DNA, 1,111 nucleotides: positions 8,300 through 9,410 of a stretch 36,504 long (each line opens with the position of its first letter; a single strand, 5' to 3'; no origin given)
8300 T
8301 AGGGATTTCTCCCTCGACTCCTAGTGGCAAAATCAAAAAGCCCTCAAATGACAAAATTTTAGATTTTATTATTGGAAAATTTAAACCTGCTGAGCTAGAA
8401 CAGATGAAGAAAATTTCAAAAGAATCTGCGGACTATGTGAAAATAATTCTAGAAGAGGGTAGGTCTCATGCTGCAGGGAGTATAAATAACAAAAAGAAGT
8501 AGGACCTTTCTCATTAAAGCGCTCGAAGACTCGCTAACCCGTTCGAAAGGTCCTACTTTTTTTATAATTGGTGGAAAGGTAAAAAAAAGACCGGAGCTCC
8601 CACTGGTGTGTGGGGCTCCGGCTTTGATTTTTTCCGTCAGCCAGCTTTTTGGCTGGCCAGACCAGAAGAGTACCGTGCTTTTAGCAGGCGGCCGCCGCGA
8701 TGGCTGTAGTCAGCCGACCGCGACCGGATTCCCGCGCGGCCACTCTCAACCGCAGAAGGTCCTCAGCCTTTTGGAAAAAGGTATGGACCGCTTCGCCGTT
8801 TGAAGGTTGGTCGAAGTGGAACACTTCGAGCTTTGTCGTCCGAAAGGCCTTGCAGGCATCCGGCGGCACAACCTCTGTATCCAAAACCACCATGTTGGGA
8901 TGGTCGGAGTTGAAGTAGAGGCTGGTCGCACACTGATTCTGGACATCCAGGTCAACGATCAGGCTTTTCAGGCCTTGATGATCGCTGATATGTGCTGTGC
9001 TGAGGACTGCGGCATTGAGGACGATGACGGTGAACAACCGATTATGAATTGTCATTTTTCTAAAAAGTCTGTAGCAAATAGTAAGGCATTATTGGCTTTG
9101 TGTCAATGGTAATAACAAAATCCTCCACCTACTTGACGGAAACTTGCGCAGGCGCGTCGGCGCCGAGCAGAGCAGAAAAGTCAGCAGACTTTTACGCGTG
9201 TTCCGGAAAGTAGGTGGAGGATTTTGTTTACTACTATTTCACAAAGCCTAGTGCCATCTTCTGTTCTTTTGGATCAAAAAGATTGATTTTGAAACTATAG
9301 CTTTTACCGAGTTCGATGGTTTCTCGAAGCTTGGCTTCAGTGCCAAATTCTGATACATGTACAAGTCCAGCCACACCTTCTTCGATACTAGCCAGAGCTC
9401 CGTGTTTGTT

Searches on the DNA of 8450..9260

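Call 77: search_rna_families(source=window, start=8450, end=9260, threshold=evalue, max_evalue=1)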
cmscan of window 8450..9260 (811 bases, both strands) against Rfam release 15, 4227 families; matches with E-value up to 1: 2.
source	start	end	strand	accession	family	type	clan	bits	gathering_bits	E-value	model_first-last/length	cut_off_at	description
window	8485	8570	+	RF03814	mir-2797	Gene; miRNA;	-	23.2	74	0.13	1-77/77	no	mir-2797 microRNA precursor family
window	9033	9136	+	RF04329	snoMe18S-C1367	Gene; snRNA; snoRNA; CD-box;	-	20.8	101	0.34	1-110/110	no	Drosophila C/D box small nucleolar RNA snoMe18S-C1367 family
